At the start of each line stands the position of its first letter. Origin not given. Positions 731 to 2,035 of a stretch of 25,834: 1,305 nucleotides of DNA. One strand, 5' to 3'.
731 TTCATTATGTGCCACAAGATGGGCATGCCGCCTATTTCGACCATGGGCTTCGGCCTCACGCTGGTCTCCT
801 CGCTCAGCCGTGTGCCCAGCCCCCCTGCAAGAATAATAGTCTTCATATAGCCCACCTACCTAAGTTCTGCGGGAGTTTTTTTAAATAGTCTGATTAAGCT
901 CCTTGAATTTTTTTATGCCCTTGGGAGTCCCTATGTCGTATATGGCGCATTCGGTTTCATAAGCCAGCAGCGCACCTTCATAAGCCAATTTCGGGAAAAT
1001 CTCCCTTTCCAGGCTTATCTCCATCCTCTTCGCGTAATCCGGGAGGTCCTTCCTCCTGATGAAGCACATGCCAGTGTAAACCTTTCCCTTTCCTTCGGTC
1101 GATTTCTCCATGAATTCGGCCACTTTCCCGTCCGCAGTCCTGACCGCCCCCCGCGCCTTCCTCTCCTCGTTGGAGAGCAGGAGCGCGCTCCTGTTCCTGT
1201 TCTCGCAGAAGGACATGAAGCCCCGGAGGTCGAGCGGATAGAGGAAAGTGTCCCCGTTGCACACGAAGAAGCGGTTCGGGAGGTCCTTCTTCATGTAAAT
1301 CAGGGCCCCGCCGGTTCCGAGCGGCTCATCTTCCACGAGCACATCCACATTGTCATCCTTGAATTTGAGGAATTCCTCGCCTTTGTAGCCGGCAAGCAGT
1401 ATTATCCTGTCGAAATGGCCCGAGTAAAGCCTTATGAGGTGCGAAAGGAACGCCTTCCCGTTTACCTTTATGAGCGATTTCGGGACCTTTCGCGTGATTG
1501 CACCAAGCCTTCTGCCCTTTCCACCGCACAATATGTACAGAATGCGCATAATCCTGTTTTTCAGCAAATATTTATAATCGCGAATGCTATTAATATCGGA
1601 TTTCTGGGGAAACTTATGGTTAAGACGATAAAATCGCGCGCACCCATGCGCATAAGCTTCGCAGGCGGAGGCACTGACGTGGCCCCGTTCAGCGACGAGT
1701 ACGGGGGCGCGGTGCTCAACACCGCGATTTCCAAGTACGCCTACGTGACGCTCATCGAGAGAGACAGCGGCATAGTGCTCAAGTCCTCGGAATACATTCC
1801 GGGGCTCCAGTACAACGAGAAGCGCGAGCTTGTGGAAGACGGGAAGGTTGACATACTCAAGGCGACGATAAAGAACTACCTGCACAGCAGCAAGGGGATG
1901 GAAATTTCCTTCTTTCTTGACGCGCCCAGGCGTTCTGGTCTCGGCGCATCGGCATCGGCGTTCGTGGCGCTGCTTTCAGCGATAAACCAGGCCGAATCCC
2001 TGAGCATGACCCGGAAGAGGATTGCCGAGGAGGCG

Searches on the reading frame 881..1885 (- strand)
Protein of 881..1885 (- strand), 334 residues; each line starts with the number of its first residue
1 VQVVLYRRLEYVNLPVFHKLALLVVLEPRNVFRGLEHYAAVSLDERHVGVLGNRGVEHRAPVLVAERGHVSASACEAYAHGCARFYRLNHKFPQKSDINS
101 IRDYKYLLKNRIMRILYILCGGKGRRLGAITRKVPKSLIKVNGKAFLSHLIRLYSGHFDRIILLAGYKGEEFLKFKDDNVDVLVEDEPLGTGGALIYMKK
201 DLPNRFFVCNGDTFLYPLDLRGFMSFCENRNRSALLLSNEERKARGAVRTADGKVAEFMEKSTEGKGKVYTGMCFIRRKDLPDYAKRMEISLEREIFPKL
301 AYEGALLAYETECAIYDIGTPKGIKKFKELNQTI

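Call 10: search_protein_families(library=pfam, proteins=[window:881-1885:-])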
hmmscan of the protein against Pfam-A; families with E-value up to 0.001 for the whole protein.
window:881-1885:- (334 aa): 2 families
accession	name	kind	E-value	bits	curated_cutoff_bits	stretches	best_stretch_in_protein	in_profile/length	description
PF12804.13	NTP_transf_3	-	2.6e-10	41.1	27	1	118-239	3-123/160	MobA-like NTP transferase domain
PF00483.29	NTP_transferase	-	1.9e-09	37.9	21.2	1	118-268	4-170/245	Nucleotidyl transferase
